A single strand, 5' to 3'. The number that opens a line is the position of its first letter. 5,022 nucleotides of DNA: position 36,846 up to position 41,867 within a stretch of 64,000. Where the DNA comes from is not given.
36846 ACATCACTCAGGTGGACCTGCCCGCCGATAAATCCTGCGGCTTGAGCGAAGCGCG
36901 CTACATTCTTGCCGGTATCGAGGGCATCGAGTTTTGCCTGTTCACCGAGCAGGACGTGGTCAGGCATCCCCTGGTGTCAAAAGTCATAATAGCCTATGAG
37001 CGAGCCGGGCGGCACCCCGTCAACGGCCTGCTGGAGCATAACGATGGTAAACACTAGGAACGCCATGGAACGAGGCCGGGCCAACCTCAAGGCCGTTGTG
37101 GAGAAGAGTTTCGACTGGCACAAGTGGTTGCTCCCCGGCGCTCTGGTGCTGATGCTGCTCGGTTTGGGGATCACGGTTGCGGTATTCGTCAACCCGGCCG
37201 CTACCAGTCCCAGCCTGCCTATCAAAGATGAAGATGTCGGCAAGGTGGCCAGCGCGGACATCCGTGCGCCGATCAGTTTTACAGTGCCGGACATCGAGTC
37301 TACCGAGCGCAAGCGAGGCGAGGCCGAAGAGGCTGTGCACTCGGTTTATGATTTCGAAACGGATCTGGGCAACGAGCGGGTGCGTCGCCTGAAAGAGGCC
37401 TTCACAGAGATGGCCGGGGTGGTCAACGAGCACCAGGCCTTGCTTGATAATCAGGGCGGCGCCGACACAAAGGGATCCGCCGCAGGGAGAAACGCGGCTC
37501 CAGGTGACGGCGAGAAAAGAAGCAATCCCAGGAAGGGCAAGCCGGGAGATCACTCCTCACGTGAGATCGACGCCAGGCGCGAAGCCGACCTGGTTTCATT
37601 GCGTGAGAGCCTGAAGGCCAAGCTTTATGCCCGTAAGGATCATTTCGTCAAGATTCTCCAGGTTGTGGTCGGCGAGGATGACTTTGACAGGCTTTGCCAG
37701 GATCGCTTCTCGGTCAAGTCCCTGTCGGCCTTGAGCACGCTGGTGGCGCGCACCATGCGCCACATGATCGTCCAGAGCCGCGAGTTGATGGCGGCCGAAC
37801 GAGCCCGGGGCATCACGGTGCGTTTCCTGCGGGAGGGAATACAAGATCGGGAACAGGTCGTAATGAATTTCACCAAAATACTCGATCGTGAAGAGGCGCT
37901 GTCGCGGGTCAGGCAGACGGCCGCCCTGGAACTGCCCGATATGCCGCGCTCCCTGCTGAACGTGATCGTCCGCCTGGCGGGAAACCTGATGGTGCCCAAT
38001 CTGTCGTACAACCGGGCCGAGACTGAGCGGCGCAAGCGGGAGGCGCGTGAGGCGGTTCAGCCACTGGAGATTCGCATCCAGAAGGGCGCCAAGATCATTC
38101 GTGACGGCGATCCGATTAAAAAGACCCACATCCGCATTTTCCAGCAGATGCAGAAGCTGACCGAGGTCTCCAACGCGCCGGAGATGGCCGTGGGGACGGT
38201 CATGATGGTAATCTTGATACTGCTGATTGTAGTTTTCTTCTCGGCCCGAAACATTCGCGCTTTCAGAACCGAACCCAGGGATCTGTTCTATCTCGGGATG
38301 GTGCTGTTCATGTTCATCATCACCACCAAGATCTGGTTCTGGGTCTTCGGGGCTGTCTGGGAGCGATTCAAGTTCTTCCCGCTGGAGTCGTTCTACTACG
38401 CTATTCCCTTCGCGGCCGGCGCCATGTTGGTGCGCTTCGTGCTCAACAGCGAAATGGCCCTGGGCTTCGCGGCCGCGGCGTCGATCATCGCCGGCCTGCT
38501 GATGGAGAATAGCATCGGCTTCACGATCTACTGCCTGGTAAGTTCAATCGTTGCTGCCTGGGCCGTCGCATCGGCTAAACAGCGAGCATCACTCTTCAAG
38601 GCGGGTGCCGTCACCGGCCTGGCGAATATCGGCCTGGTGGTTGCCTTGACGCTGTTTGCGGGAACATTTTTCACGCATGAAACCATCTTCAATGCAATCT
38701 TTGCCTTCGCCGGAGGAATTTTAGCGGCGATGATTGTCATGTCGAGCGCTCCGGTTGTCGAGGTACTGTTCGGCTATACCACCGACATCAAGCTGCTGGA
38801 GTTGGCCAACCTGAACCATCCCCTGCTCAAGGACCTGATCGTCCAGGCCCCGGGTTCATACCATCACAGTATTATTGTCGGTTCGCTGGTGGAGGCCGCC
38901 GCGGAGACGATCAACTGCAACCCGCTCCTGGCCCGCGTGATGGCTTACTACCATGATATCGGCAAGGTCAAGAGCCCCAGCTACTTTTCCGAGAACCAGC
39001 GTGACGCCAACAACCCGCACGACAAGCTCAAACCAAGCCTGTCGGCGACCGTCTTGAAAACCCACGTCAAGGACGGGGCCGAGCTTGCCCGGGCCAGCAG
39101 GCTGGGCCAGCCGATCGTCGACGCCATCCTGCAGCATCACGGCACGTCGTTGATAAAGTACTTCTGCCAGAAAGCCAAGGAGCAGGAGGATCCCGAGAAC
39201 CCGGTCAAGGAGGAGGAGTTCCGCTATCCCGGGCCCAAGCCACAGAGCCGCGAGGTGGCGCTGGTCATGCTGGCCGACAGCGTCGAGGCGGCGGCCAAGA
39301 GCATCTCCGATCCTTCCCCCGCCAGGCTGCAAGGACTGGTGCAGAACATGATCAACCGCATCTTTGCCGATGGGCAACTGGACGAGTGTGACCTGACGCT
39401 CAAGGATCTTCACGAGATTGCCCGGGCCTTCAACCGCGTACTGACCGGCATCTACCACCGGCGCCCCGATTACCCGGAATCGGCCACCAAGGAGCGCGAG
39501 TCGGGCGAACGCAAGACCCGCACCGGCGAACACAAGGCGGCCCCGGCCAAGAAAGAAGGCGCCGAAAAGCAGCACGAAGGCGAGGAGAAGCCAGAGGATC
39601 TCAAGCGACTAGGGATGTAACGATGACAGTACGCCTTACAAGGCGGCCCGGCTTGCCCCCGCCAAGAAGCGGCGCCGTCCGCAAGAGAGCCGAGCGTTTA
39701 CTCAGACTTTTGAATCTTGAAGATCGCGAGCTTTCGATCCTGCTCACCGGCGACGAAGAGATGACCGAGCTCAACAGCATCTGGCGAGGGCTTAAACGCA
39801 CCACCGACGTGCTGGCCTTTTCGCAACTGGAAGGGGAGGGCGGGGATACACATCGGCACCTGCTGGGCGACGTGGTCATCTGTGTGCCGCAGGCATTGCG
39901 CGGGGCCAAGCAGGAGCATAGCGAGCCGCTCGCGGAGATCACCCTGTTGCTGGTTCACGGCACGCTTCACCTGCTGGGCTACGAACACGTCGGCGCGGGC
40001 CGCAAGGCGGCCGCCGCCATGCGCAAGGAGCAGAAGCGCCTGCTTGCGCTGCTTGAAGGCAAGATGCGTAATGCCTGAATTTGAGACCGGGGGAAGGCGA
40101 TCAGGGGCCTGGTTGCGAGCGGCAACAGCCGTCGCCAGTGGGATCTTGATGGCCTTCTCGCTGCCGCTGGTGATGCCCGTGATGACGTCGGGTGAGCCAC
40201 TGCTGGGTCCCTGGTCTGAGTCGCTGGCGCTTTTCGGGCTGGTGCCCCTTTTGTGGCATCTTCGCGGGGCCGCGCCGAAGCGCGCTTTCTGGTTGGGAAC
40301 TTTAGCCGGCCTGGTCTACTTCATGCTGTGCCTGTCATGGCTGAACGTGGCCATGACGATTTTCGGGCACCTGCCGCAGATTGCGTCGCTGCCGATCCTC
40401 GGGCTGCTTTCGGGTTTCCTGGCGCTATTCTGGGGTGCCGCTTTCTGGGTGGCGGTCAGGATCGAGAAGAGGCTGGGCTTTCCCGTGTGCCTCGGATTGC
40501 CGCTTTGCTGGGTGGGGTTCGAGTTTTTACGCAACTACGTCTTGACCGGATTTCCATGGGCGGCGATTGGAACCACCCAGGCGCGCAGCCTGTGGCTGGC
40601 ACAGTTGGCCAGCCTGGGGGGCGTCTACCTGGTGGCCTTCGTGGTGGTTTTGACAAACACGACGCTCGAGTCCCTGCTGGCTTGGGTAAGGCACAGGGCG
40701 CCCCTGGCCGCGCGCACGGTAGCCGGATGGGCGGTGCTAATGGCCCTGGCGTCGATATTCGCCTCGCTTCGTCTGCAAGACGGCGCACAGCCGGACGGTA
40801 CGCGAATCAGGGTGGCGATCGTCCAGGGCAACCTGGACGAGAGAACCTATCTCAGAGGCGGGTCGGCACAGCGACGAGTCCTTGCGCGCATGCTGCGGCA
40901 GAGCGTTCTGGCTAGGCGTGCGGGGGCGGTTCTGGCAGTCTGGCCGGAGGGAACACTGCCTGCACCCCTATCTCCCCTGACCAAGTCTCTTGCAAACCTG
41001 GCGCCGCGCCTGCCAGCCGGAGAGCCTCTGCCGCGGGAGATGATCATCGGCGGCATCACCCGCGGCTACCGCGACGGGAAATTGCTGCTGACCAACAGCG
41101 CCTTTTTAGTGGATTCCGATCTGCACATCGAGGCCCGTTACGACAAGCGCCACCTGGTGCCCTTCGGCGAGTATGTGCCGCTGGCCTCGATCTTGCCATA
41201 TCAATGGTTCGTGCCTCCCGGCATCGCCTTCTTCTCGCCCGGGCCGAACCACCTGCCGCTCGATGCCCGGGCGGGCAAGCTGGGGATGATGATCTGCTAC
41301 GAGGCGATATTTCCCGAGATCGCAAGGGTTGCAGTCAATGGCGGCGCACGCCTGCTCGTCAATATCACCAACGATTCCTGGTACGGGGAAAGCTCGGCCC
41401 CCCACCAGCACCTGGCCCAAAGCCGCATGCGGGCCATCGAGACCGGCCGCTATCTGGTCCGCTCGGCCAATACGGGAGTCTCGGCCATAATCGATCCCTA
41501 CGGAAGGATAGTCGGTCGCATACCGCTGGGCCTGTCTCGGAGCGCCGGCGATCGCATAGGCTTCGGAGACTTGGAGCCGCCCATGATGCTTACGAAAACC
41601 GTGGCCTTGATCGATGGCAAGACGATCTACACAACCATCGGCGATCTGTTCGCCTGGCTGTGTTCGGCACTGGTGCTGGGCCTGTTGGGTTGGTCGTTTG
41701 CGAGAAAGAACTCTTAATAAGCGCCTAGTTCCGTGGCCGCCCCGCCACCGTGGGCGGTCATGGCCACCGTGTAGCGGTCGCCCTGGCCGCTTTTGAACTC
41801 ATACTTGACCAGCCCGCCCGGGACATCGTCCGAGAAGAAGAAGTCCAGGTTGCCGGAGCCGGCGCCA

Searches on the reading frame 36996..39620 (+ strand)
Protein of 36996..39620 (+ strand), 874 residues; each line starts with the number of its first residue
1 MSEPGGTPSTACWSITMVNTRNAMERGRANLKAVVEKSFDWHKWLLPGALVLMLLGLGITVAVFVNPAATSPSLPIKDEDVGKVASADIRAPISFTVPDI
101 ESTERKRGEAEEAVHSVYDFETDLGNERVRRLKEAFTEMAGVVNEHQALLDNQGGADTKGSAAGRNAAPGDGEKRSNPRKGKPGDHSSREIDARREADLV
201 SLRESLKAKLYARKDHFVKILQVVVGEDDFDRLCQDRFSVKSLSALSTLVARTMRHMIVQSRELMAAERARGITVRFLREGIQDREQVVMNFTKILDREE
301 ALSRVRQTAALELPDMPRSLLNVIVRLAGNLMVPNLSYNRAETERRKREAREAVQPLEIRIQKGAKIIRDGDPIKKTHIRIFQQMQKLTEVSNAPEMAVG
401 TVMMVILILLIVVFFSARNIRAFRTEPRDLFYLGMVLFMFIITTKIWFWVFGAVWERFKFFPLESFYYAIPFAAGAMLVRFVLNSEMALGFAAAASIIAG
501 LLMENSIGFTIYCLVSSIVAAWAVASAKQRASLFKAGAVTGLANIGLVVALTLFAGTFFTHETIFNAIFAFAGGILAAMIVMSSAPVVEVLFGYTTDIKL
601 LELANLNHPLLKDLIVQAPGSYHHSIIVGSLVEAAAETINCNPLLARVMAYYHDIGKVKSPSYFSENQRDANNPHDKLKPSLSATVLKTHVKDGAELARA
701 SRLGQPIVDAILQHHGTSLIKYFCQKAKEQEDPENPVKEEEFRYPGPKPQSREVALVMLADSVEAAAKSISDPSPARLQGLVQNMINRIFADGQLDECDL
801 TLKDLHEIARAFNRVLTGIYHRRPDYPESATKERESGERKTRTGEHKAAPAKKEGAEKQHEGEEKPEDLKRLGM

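Call 75: search_protein_families(library=pfam, proteins=[window:36996-39620:+], max_evalue=0.001)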
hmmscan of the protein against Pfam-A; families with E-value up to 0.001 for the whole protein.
window:36996-39620:+ (874 aa): 3 families
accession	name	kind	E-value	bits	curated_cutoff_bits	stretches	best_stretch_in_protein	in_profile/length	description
PF07698.17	7TM-7TMR_HD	-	1.5e-35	123.3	29.4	1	398-596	4-190/190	7TM receptor with intracellular HD hydrolase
PF07697.16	7TMR-HDED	-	3.6e-35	122.4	27.6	1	81-386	2-221/224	7TM-HD extracellular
PF01966.28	HD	-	7.4e-18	65.4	22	1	622-765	2-115/116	HD domain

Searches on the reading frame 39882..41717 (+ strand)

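Call 75: search_protein_families(library=pfam, proteins=[window:39882-41717:+], max_evalue=0.001)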
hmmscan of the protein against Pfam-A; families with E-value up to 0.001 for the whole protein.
window:39882-41717:+ (611 aa): 2 families
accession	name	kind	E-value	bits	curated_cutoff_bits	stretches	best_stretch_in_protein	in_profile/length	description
PF00795.27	CN_hydrolase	-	1.2e-33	116.9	23.2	1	310-547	1-234/256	Carbon-nitrogen hydrolase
PF20154.4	LNT_N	-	1.7e-31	110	27.1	1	114-260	16-158/159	Apolipoprotein N-acyltransferase N-terminal domain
